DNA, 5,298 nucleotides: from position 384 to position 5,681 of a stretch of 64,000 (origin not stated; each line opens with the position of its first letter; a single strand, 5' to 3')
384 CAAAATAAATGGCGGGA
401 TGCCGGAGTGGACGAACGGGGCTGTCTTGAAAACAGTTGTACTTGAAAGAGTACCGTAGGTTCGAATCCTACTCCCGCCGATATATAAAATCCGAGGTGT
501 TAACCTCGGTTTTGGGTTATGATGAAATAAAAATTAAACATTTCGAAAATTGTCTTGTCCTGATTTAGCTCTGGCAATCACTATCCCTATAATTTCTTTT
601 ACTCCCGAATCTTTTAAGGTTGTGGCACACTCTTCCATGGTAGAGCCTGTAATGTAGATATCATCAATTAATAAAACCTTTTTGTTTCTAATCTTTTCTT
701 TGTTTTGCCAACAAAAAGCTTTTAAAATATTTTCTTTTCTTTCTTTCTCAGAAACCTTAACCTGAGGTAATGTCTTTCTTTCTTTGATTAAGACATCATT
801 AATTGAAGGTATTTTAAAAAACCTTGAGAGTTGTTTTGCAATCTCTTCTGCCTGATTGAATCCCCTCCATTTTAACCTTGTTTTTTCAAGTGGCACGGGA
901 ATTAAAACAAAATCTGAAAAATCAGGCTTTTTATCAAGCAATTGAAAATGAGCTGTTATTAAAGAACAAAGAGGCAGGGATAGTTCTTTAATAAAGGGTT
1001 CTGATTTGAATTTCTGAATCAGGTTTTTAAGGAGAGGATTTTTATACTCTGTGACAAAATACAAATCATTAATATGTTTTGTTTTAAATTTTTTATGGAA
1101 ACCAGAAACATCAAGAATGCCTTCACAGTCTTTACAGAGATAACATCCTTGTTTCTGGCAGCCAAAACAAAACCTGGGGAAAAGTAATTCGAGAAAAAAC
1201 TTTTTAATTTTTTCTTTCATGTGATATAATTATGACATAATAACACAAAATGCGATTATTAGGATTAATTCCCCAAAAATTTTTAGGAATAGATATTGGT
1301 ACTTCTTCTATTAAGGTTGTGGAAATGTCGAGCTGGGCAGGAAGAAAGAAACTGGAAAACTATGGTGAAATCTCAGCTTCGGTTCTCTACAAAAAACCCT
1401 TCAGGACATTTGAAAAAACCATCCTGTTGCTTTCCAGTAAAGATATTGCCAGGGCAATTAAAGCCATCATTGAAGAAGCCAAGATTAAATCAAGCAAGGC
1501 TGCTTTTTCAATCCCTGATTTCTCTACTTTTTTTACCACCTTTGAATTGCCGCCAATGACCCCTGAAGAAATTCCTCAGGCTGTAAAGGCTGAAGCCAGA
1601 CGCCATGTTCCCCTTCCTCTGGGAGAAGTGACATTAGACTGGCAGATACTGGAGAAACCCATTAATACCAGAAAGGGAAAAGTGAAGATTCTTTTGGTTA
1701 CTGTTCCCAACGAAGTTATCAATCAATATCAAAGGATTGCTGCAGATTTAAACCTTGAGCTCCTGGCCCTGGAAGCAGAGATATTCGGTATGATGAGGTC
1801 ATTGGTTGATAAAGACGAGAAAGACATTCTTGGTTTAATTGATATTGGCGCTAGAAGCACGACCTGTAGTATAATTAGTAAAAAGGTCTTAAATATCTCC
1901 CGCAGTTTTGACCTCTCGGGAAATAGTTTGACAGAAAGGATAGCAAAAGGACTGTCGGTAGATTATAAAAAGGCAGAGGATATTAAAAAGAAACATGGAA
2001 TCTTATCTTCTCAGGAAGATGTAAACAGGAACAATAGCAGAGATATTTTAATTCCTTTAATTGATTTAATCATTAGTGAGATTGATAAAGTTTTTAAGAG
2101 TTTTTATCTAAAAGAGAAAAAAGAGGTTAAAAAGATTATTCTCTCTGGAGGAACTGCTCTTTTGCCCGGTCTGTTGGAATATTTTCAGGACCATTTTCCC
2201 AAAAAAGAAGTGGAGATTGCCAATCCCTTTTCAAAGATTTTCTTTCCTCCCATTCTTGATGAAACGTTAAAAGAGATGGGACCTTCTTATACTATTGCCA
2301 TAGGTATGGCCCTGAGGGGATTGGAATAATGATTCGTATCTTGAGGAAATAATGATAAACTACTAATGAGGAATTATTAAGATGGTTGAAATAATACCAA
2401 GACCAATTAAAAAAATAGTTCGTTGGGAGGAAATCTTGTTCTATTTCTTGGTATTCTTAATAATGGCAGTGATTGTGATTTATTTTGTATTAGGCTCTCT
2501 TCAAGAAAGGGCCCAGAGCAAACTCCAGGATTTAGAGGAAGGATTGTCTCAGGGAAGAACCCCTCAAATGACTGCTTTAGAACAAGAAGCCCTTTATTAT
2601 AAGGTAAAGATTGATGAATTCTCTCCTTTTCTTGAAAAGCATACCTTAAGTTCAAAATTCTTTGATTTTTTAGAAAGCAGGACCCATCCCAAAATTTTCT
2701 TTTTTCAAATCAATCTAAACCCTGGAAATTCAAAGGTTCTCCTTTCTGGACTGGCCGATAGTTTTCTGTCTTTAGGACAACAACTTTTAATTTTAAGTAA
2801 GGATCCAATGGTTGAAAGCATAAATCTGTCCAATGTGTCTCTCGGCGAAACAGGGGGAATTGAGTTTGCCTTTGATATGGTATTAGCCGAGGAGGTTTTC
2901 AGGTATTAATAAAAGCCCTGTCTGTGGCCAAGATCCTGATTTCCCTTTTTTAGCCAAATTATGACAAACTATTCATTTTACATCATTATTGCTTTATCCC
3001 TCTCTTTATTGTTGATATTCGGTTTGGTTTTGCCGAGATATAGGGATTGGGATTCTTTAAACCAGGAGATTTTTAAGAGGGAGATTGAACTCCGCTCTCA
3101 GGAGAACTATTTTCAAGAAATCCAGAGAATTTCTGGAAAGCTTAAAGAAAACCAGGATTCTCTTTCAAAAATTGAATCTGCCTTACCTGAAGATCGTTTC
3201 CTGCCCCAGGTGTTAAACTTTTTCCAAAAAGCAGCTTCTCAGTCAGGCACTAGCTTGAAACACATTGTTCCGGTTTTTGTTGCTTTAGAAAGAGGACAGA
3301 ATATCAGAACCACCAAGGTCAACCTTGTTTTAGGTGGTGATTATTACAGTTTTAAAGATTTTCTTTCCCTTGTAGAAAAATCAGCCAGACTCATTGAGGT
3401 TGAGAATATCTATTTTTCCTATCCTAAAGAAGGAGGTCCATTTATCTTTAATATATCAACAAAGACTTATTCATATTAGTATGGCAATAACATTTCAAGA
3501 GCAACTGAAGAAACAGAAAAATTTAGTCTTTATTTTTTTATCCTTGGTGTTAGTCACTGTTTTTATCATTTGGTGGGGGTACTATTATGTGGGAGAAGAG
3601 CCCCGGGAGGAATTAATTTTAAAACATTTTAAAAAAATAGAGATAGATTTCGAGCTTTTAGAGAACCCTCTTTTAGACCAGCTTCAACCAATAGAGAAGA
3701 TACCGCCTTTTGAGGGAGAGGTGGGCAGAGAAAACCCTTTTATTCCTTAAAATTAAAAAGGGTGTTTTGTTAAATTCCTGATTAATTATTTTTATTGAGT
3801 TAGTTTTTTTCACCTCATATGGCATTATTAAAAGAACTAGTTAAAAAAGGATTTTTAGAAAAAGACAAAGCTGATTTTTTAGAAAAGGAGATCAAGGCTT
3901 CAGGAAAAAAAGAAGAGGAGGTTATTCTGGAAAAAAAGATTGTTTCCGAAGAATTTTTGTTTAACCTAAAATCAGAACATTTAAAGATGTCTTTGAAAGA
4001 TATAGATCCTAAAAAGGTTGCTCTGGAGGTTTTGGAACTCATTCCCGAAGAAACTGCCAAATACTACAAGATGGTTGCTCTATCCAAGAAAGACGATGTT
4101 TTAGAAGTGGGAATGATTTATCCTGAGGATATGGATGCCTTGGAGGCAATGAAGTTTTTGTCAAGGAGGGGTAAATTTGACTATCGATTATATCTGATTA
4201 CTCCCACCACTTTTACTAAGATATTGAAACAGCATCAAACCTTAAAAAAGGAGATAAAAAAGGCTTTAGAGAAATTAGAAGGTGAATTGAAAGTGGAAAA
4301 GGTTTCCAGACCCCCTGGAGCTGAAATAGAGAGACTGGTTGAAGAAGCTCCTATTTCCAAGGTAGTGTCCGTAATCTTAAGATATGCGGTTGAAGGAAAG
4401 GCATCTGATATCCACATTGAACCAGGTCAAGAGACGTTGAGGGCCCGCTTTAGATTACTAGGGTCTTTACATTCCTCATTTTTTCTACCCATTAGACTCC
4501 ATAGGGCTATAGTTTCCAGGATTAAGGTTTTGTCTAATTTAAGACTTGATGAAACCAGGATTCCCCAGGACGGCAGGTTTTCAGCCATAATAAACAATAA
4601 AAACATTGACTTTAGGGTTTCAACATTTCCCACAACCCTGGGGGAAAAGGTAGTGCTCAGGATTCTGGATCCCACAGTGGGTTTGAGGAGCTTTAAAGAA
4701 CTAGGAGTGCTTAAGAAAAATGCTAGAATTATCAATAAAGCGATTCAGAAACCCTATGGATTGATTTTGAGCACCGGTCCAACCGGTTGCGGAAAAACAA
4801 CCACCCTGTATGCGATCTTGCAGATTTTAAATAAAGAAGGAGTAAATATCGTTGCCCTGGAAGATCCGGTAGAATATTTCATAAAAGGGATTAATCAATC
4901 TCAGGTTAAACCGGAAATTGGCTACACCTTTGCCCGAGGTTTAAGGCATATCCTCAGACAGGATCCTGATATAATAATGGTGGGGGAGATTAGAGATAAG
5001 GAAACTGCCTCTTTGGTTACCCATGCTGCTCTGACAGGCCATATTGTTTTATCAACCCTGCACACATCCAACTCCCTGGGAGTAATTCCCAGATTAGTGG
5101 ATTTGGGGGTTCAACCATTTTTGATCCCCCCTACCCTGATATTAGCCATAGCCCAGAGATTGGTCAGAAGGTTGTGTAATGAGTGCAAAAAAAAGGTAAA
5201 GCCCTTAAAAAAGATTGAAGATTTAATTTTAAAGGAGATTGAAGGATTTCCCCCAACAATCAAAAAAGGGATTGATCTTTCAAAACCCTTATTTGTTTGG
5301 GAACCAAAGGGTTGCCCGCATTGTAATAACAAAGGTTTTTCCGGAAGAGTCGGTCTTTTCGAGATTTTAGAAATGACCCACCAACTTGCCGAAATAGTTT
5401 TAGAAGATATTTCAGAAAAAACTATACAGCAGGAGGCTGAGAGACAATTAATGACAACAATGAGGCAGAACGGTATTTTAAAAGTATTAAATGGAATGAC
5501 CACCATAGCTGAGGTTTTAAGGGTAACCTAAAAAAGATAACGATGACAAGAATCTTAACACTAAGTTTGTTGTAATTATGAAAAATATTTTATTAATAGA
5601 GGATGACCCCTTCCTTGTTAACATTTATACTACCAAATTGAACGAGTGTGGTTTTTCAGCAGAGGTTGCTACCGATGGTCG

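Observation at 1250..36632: The radical SAM island splits a type IV pilus super-locus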

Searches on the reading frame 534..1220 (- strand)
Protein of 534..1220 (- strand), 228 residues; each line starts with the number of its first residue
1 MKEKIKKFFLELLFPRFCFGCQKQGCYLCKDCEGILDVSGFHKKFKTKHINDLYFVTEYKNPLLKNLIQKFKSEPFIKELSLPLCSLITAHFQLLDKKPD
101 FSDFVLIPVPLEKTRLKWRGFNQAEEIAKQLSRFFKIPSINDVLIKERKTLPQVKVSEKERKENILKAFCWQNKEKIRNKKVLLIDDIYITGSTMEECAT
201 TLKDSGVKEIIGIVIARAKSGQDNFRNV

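Call 4: search_protein_families(library=pfam, proteins=[window:534-1220:-], max_evalue=0.01)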
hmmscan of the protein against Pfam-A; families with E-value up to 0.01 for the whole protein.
window:534-1220:- (228 aa): 5 families
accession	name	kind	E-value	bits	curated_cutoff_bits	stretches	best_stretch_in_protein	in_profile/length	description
PF00156.33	Pribosyltran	-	1.4e-10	41.2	26.3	1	123-223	43-131/158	Phosphoribosyl transferase domain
PF00694.25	Aconitase_C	-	0.00067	20.4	22.8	1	123-211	21-106/131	Aconitase C-terminal domain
PF14681.12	UPRTase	-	0.0029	17.6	27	1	166-222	105-165/206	Uracil phosphoribosyltransferase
PF15610.12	PRTase_3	-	0.0044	16.9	28.7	1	156-216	113-174/264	PRTase ComF-like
PF18912.6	DZR_2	-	0.0058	16.9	27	0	10-36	2-31/56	Double zinc ribbon domain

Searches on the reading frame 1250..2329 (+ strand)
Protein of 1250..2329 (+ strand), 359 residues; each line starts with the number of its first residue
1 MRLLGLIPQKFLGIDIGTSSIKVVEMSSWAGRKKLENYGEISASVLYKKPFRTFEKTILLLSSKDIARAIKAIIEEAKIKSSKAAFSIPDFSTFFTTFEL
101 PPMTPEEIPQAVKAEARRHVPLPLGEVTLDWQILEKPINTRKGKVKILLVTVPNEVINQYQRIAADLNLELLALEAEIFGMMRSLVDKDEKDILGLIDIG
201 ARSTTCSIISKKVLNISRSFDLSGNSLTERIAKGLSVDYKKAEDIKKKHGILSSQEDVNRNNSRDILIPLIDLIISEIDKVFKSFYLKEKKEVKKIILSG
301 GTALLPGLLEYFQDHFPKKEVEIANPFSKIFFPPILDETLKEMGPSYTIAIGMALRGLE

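Call 4: search_protein_families(library=pfam, proteins=[window:1250-2329:+], max_evalue=0.01)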
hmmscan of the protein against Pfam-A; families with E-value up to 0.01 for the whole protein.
window:1250-2329:+ (359 aa): 5 families
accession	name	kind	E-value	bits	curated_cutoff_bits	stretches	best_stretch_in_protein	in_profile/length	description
PF11104.14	PilM_2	-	2.6e-41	142.1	27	1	13-357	1-339/340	Type IV pilus assembly protein PilM;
PF14450.12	FtsA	-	4.3e-16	59.9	31.8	1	196-336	2-114/127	Cell division protein FtsA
PF06723.19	MreB_Mbl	-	1.7e-06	27.6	27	1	196-258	149-217/327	MreB/Mbl protein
PF01869.26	BcrAD_BadFG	-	8e-05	22.7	31.5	0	216-321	148-249/271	BadF/BadG/BcrA/BcrD ATPase family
PF00012.26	HSP70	-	0.0018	17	20.6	1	250-323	286-357/599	Hsp70 protein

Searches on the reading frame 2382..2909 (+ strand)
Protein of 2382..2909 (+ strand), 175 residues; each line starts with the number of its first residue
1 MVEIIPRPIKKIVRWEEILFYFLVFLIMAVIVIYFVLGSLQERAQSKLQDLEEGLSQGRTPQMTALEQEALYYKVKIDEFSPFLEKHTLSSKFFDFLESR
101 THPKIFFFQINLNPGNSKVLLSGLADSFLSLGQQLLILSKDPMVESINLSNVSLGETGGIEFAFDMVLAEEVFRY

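Call 4: search_protein_families(library=pfam, proteins=[window:2382-2909:+], max_evalue=0.01)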
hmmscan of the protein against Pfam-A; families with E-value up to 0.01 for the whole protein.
window:2382-2909:+ (175 aa): 1 family
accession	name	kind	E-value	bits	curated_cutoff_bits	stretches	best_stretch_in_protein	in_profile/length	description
PF05137.18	PilN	-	0.0019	18.6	22.8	1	93-161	2-71/78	Fimbrial assembly protein (PilN)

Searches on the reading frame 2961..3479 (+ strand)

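Call 4: search_protein_families(library=pfam, proteins=[window:2961-3479:+], max_evalue=0.01)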
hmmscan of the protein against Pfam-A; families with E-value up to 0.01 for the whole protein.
window:2961-3479:+ (172 aa): 1 family
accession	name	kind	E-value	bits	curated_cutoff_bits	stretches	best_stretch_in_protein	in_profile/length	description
PF04350.18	PilO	-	1.4e-08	35.4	22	1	41-172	12-143/145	Pilus assembly protein, PilO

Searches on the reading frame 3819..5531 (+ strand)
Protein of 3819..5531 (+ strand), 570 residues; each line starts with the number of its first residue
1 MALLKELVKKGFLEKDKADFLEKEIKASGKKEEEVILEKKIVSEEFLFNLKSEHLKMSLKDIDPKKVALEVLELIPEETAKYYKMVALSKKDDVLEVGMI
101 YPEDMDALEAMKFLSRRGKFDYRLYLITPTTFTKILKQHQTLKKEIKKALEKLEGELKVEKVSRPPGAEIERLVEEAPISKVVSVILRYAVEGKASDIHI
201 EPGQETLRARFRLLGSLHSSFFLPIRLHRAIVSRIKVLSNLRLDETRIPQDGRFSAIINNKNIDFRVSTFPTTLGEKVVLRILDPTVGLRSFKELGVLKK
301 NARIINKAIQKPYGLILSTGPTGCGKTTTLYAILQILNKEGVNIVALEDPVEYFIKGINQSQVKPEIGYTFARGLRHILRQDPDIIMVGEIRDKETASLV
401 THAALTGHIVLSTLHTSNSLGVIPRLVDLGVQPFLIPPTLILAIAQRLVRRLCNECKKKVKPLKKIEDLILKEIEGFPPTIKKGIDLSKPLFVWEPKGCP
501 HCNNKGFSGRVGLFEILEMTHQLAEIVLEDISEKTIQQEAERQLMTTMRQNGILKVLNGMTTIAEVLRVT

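Call 4: search_protein_families(library=pfam, proteins=[window:3819-5531:+], max_evalue=0.01)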
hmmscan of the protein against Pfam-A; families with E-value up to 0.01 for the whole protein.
window:3819-5531:+ (570 aa): 7 families
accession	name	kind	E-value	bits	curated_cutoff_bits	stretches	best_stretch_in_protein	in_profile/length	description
PF00437.27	T2SSE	-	5.5e-124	414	24.9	1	175-568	4-370/370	Type II/IV secretion system protein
PF05157.20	MshEN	-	2.2e-09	37.6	23.1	1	59-140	5-84/90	MshEN domain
PF13604.12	AAA_30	-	0.0007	19.8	27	1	303-347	8-52/191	AAA domain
PF20720.3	nSTAND3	-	0.003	17.7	27.2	0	313-353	17-57/155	Novel STAND NTPase 3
PF03215.21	Rad17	-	0.0088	16.4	23.8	0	311-340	46-68/186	Rad17 P-loop domain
PF13245.12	AAA_19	-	0.0092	16.6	25.1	0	304-341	4-39/134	AAA domain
PF00005.33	ABC_tran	-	0.0093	17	25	0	319-373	17-67/137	ABC transporter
